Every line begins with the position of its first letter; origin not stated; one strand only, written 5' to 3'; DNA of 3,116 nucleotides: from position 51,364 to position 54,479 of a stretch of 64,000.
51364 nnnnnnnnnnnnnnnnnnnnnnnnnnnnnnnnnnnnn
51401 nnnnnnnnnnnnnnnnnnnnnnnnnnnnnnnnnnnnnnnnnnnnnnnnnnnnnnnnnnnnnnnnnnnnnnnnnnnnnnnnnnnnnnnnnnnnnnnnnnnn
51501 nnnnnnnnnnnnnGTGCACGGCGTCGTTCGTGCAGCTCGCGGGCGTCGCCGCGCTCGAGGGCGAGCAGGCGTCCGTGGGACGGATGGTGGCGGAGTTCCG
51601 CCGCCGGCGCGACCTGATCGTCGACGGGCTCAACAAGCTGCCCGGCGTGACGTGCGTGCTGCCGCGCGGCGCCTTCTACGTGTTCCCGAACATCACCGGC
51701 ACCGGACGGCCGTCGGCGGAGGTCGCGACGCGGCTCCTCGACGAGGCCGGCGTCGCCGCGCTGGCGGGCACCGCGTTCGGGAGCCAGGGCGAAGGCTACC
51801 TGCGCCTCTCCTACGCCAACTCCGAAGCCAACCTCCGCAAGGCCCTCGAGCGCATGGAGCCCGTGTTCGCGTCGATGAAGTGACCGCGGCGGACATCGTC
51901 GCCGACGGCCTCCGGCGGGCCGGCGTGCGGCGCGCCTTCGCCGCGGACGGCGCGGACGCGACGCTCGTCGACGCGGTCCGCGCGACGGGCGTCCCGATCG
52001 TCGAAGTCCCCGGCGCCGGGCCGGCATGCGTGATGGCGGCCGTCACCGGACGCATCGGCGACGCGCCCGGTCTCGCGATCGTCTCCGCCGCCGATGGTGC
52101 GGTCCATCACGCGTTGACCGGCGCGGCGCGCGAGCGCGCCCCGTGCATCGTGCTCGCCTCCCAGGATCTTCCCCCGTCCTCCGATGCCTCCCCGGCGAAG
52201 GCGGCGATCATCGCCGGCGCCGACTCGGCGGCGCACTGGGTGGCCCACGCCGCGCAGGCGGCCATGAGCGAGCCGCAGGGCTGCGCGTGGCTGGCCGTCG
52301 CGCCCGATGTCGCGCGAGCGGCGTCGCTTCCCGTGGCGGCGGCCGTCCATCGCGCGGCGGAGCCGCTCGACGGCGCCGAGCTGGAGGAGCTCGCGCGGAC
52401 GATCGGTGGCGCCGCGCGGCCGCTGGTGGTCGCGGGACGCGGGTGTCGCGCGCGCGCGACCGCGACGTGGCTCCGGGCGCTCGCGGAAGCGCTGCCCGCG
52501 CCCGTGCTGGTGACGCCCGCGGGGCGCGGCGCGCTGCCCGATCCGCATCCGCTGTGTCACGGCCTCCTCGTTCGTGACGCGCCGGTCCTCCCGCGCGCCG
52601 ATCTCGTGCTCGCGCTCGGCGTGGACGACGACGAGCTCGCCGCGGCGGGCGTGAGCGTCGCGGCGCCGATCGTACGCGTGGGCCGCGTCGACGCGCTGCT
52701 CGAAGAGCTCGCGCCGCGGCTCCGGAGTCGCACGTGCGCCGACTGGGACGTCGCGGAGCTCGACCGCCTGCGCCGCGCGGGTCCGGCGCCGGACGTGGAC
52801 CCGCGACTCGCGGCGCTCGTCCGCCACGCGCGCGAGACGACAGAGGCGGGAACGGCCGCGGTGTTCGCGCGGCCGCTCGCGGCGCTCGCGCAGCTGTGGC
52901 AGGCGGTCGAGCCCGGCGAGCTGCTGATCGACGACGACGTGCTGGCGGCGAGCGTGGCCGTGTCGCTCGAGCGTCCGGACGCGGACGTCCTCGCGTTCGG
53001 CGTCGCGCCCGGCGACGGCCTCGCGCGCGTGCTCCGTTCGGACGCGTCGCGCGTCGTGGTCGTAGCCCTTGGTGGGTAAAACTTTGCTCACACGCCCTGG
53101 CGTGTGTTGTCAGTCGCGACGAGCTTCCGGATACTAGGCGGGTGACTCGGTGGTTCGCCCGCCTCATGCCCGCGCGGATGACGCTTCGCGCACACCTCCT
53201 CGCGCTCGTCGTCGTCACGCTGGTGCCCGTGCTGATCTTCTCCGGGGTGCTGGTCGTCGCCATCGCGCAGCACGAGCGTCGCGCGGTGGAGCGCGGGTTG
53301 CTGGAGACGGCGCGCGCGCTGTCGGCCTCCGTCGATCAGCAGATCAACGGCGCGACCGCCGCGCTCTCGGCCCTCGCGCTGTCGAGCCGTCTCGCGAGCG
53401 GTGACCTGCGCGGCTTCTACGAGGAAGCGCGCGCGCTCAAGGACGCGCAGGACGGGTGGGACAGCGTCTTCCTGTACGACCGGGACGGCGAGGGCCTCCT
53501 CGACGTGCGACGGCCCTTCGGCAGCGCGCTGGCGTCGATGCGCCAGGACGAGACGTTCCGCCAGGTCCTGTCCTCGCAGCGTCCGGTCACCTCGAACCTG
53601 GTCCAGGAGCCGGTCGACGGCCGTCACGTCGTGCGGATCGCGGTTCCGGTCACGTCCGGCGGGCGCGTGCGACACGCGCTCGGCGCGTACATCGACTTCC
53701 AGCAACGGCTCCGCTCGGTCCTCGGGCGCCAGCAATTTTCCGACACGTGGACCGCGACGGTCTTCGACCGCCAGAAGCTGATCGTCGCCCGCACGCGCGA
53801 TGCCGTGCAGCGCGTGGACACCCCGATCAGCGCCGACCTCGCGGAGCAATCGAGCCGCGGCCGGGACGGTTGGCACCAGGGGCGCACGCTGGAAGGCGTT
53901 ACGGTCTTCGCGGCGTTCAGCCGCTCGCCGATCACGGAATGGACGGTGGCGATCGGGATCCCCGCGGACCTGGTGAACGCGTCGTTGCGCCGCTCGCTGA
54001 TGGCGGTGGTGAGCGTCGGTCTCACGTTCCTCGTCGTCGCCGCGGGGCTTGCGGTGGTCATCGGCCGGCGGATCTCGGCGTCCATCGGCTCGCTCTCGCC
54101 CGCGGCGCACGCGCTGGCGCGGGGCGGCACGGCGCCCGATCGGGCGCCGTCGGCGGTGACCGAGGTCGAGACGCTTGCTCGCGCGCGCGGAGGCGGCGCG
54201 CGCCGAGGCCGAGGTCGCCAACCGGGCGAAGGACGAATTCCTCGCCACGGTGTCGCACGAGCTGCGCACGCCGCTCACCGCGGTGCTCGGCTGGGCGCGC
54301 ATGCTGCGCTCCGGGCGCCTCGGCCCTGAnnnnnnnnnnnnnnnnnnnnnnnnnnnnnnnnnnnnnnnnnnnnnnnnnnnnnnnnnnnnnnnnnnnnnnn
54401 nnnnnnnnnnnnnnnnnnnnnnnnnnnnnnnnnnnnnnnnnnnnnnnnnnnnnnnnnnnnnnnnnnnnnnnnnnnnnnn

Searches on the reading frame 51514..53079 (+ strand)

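Call 34: search_protein_families(library=pfam, proteins=[window:51514-53079:+], max_evalue=0.0001)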
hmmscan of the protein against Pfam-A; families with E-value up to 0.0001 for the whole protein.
window:51514-53079:+ (521 aa): 2 families
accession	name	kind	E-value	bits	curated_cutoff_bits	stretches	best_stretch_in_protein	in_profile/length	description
PF00205.28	TPP_enzyme_M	-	3.4e-15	56.4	30.4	1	291-379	2-95/137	Thiamine pyrophosphate enzyme, central domain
PF02776.23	TPP_enzyme_N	-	3e-08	33.9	26.8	1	124-217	2-99/119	Thiamine pyrophosphate enzyme, N-terminal TPP binding domain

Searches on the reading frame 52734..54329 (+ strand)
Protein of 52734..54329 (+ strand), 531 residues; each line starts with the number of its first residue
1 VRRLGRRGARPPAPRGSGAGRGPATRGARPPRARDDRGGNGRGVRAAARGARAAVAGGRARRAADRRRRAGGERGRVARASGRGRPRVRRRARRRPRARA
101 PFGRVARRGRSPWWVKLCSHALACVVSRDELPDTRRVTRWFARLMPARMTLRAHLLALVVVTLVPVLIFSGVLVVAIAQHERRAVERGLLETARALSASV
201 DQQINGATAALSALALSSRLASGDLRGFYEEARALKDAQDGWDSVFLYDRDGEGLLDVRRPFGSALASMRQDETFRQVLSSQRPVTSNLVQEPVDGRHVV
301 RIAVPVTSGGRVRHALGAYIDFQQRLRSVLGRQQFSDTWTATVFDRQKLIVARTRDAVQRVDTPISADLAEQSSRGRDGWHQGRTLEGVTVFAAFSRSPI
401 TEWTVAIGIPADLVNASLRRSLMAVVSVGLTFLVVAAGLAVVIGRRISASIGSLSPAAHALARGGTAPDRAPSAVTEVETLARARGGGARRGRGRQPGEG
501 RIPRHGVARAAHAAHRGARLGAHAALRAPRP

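Call 34: search_protein_families(library=pfam, proteins=[window:52734-54329:+], max_evalue=0.0001)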
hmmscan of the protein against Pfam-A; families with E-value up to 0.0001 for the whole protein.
window:52734-54329:+ (531 aa): 1 family
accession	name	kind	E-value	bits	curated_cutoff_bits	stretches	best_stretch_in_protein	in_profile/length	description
PF02743.24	dCache_1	-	5.3e-17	62.6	45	1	182-407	4-239/240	Cache domain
